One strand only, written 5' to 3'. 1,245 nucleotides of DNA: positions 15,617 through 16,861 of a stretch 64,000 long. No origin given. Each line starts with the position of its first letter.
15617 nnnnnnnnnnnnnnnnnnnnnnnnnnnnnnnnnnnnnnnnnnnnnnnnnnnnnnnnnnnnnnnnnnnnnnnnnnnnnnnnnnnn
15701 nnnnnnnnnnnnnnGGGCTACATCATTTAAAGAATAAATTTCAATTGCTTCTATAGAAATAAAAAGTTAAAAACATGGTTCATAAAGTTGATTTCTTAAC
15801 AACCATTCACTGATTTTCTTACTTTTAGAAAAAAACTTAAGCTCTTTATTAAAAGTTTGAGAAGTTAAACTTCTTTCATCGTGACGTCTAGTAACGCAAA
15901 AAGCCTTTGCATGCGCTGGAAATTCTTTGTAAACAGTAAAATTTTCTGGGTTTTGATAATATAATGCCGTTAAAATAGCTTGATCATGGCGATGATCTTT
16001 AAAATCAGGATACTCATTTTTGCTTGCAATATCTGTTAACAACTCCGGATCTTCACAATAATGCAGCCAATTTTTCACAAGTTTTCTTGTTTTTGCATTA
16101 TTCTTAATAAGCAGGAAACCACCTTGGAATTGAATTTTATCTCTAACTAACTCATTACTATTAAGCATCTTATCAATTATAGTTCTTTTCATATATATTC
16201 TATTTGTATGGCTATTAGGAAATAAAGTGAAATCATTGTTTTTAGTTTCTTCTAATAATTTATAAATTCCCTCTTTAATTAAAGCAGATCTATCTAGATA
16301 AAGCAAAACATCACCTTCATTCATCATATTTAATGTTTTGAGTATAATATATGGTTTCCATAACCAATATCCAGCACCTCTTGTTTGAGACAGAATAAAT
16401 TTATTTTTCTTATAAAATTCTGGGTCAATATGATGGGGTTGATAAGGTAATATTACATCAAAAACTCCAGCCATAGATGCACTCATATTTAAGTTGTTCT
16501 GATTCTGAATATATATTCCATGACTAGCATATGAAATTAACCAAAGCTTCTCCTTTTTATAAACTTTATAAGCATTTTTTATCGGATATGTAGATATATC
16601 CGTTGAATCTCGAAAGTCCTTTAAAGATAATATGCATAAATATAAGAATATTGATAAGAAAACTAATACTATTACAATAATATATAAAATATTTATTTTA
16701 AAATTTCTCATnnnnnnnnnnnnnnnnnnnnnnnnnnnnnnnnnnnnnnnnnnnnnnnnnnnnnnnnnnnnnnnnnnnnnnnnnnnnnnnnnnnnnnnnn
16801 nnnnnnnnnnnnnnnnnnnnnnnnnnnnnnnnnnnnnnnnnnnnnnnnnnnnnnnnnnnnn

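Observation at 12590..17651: Fucosyltransferase-centred glycan island (GT11 + GT10 + duplicated GT2 + unknown transferase) in a Rickettsiales-type genome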

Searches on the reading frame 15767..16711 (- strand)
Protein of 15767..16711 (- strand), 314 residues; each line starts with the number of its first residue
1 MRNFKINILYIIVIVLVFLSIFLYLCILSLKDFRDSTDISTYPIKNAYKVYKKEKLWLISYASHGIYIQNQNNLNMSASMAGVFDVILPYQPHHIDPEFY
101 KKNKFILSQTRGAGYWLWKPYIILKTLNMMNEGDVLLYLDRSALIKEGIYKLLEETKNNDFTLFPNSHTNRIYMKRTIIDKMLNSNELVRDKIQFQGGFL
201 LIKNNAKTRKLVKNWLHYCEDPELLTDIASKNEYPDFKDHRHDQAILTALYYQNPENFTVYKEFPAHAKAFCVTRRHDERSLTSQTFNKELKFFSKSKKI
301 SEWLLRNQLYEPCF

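Call 3: search_protein_families(library=pfam, proteins=[window:15767-16711:-], max_evalue=0.1)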
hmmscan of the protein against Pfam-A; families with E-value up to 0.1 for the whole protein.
window:15767-16711:- (314 aa): 1 family
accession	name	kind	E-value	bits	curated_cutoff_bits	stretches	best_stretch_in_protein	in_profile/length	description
PF07178.16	TraL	-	0.048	14.4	24.4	0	234-268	51-85/90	TraL protein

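Call 4: search_protein_families(library=ncbifam, proteins=[window:15767-16711:-], max_evalue=0.1)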
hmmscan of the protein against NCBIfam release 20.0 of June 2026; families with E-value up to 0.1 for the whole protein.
window:15767-16711:- (314 aa): 0 families

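Call 23: find_homologous_proteins(query=window:15767-16711:-, max_evalue=0.001)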
Query window:15767-16711:- (314 aa): 897 proteins with E <= 0.001 among 2108 candidates; the best 120 are listed.
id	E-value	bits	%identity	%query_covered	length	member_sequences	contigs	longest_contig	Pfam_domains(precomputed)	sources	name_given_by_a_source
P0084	1.6e-210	716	100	100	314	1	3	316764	-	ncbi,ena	ncbi:MAG: hypothetical protein AABY27_03250 [Pseudomonadota bacterium]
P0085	4.1e-113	396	60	94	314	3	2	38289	PF05637.19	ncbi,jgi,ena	jgi:hypothetical protein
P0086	3.9e-112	393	58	95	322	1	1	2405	-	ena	-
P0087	7.1e-111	388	59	89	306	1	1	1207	-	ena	-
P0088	6.7e-109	382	58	94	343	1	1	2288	PF05637.19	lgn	-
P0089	4.5e-105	369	59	91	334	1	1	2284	-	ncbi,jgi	jgi:hypothetical protein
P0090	6.8e-105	369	57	89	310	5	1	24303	-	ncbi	-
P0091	1.5e-104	368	57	88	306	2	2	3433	-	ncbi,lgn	-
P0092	1.9e-104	367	58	88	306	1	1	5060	-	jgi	-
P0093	3.1e-104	367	56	96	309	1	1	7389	-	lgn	-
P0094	4.4e-103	363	58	82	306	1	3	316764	-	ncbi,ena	ncbi:MAG: hypothetical protein AABY27_05025 [Pseudomonadota bacterium]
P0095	1.1e-102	362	58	84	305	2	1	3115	-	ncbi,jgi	jgi:hypothetical protein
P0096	2.6e-102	360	58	88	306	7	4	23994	-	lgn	-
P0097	5.8e-102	359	56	88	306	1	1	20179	-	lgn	-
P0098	7.0e-102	359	55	88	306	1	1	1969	-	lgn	-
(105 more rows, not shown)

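Call 24: find_encoding_contigs(protein=P0094, flank=10000, max_places=3)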
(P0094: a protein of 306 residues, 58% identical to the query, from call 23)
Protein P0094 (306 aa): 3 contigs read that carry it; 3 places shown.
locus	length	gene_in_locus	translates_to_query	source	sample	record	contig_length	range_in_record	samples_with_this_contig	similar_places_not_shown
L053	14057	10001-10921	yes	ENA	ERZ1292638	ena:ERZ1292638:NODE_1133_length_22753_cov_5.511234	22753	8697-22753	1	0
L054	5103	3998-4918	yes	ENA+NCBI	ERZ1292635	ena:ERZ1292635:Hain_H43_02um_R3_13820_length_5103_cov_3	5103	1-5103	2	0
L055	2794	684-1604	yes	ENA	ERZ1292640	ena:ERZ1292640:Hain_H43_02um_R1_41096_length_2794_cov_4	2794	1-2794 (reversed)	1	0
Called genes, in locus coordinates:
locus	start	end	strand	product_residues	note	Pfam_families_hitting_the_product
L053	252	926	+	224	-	PF03462:PCRF, PF00472:RF-1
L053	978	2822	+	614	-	PF01134:GIDA, PF07992:Pyr_redox_2 (weak), PF12831:FAD_oxidored, PF21680:GIDA_C_1st, PF13932:SAM_GIDA_C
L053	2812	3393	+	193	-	PF02527:GidB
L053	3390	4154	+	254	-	PF00142:Fer4_NifH (weak), PF01656:CbiA, PF02374:ArsA_ATPase, PF06564:CBP_BcsQ, PF09140:MipZ, PF10609:ParA, PF13614:AAA_31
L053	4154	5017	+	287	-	PF02195:ParB_N, PF17762:HTH_ParB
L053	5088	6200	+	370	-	PF02163:Peptidase_M50, PF13180:PDZ_2, PF00595:PDZ (weak), PF17820:PDZ_6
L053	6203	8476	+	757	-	PF08478:POTRA_1 (faint), PF07244:POTRA, PF01103:Omp85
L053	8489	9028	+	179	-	PF03938:OmpH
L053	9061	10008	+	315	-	PF02016:Peptidase_S66, PF17676:Peptidase_S66C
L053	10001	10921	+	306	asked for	-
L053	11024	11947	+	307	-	PF02511:Thy1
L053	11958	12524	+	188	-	PF22769:DCD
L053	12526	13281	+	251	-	PF05857:TraX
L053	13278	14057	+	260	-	?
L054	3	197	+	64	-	PF02163:Peptidase_M50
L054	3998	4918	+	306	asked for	-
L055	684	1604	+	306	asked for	-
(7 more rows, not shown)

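Call 25: find_encoding_contigs(protein=P0084, flank=1000, max_places=3)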
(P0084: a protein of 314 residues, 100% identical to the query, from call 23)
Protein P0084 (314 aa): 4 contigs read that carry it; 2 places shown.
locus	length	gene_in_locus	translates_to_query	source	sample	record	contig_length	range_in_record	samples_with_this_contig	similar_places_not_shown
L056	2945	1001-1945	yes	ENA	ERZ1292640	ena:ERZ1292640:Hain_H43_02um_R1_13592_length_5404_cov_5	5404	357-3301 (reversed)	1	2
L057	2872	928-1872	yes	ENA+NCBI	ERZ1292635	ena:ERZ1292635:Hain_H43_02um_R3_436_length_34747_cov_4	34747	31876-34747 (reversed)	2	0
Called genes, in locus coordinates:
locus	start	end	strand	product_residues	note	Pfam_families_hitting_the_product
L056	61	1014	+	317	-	PF18025:FucT_N, PF00852:Glyco_transf_10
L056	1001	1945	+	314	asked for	-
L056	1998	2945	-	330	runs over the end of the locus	PF00535:Glycos_transf_2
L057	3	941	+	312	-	PF18025:FucT_N, PF00852:Glyco_transf_10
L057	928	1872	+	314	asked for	-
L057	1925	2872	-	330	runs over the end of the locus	PF00535:Glycos_transf_2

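Call 28: search_protein_families(library=pfam, alignment_id=A2, max_evalue=0.01)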
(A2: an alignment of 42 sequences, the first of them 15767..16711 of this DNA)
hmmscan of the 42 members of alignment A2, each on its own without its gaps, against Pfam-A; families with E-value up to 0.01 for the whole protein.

A. member 1, window:15767-16711:- (314 aa): 0 families

B. families by the number of members that match (of 42 scanned): 6 families
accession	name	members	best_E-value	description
PF05637.18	Glyco_transf_34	11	3.3e-09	galactosyl transferase GMA12/MNN10 family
PF03407.22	Nucleotid_trans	3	5e-07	Nucleotide-diphospho-sugar transferase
PF01501.26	Glyco_transf_8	3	1.8e-05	Glycosyl transferase family 8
PF21240.2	Nup98_GLEBS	1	0.00047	Nup98, Gle2-binding sequence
PF00535.33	Glycos_transf_2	1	0.001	Glycosyl transferase family 2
PF01610.23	DDE_Tnp_ISL3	1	0.002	Transposase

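Call 29: search_solved_structures(query=A2, max_evalue=1)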
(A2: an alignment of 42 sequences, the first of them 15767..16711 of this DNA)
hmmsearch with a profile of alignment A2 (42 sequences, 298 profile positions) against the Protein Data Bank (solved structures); distinct sequences matched with E-value up to 1: 2.
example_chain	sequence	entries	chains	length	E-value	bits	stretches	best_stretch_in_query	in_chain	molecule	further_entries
2ahd_A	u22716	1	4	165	0.00031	23.3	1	181-253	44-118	Phosphodiesterase MJ0936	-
1s3l_A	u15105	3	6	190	0.00038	23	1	181-253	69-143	Hypothetical protein MJ0936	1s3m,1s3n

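Call 33: predict_structure(alignment_id=A2)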
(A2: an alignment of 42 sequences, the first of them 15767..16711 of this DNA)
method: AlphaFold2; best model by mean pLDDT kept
length: 314 residues; sequences in the alignment: 42
mean_pLDDT: 90.7   pTM: 0.88
mean pLDDT of the five models: 90.7, 89.3, 88.9, 88.2, 87.6
residues with pLDDT >= 90: 230; 70-90: 58; 50-70: 26; < 50: 0
segments of 3 or more residues with pLDDT < 50: none
pLDDT, mean of each block of 10 residues (from residue 1): 88 97 88 80 75 94 94 94 95 97 95 91 99 98 94 95 97 97 98 97 98 98 95 95 97 98 92 88 79 62 59 58
secondary structure, 60 per line:
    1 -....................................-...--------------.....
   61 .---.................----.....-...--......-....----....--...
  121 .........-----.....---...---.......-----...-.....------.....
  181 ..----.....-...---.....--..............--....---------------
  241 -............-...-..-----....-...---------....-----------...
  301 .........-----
elements in order: H2-37 E56-61 H65-81 E86-90 H97-102 H104-107 H112-115 H118-129 E135-139 E143-145 H149-155 E161-163 E165-169 H176-182 H187-191 E193-195 E199-203 H206-219 H222-225 H242-253 H266-269 E271-273 H283-286 H298-309

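Call 36: fold_search(model_id=the predicted structure, library=pdb)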
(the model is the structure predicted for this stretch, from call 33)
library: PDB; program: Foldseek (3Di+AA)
matches with E <= 10: 855; with E <= 0.001: 85
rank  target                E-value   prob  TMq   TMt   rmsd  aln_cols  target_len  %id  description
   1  4wlm_A                1.5e-06  1.00  0.38  0.40  10.0       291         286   15  Crystal structure of mouse Xyloside xylosyltransferase 1 complexed with manganese (released 2015-09-30)
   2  4wlm_B                3.1e-06  1.00  0.39  0.42   6.7       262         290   14  Crystal structure of mouse Xyloside xylosyltransferase 1 complexed with manganese (released 2015-09-30)
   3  6eqj                  4.0e-06  1.00  0.39  0.47   6.7       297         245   11  Crystal Structure of Human Glycogenin-1 (GYG1) Tyr195pIPhe mutant, apo form (released 2017-12-20)
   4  1ll0_I                5.1e-06  1.00  0.38  0.44   8.9       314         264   11  Crystal Structure of Rabbit Muscle Glycogenin (released 2002-05-15)
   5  1ll0_B                5.8e-06  1.00  0.39  0.44   8.7       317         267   12  Crystal Structure of Rabbit Muscle Glycogenin (released 2002-05-15)
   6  2p6w                  8.9e-06  1.00  0.36  0.51   7.2       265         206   10  Crystal structure of a glycosyltransferase involved in the glycosylation of the major capsid of PBCV-1 (released 2007-08-21)
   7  1ll0_J                8.9e-06  1.00  0.33  0.39   6.5       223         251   12  Crystal Structure of Rabbit Muscle Glycogenin (released 2002-05-15)
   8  2p73                  1.1e-05  1.00  0.40  0.57   6.4       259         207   11  crystal structure of a glycosyltransferase involved in the glycosylation of the major capsid of PBCV-1 (released 2007-08-21)
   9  4ueg_B                1.2e-05  1.00  0.31  0.37  10.6       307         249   10  Crystal structure of human glycogenin-2 catalytic domain (released 2014-12-24)
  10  3qvb                  1.5e-05  1.00  0.39  0.46   6.0       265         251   11  Crystal Structure of Human Glycogenin-1 (GYG1) complexed with manganese and UDP (released 2011-03-23)
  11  2p72_A                1.5e-05  1.00  0.36  0.54   7.2       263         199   11  crystal structure of a glycosyltransferase involved in the glycosylation of the major capsid of PBCV-1 (released 2007-08-21)
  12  6eql_B                1.5e-05  1.00  0.41  0.54   5.6       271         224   11  Crystal Structure of Human Glycogenin-1 (GYG1) Tyr195pIPhe mutant complexed with manganese and UDP (released 2017-12-20)
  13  7zxw_A                1.9e-05  1.00  0.41  0.45  11.3       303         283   11  Catalytic domain of UDP-Glucose Glycoprotein Glucosyltransferase from Chaetomium thermophilum in complex with the 5-[( (released 2022-11-30)
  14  1ll3                  1.9e-05  1.00  0.36  0.41   7.7       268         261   11  Crystal Structure of Rabbit Muscle Glycogenin (released 2002-05-15)
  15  1zdg                  2.0e-05  1.00  0.35  0.41   9.9       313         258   13  Ser159 mutant of glycogenin complexed with UDP-glucose and manganese (released 2005-04-26)
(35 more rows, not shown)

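Call 68: fold_search(model_id=the predicted structure, library=viral)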
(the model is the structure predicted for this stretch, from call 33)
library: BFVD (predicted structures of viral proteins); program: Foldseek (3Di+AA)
matches with E <= 10: 794; with E <= 0.001: 209
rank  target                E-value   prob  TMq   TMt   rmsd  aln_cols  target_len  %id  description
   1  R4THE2                1.4e-19  1.00  0.64  0.37   3.4       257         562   24  (no name in the UniProt tables at hand)
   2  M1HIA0                2.2e-17  1.00  0.59  0.23   2.1       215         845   23  (no name in the UniProt tables at hand)
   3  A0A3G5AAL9            4.8e-17  1.00  0.64  0.35   7.9       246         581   24  Class I SAM-dependent methyltransferase [Hyperionvirus sp.]
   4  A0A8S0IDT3            5.8e-17  1.00  0.64  0.39   5.5       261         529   21  (no name in the UniProt tables at hand)
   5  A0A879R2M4            2.9e-16  1.00  0.62  0.70   4.5       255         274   23  Glycosyltransferase [Synechococcus phage S-SRM01]
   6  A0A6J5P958            5.5e-15  1.00  0.63  0.74   3.3       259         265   21  Uncharacterized protein [uncultured Caudovirales phage]
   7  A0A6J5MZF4            2.4e-14  1.00  0.58  0.83   2.3       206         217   26  Uncharacterized protein [uncultured Caudovirales phage]
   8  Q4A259                1.3e-09  1.00  0.52  0.28   7.1       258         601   12  Uncharacterized protein [Emiliania huxleyi virus 86 (isolate United Kingdom/English Channel/1999)]
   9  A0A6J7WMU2            1.7e-09  1.00  0.48  0.63   4.8       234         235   18  Uncharacterized protein [uncultured Caudovirales phage]
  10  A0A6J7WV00            3.5e-08  1.00  0.36  0.49   6.3       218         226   17  Nucleotide-diphospho-sugar transferase [uncultured Caudovirales phage]
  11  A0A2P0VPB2            5.7e-08  1.00  0.45  0.62   8.1       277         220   13  Uncharacterized protein [Tetraselmis virus 1]
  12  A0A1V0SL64            8.8e-08  1.00  0.47  0.12   7.4       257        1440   15  Glycosyltransferase [Klosneuvirus KNV1]
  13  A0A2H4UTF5            9.3e-08  1.00  0.39  0.48  14.4       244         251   18  Glycosyltransferase [Bodo saltans virus]
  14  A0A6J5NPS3            9.9e-08  1.00  0.41  0.57   8.0       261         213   10  Glycosyltransferase 34 [uncultured Caudovirales phage]
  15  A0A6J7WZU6            9.9e-08  1.00  0.39  0.44   6.8       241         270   12  Uncharacterized protein [uncultured Caudovirales phage]
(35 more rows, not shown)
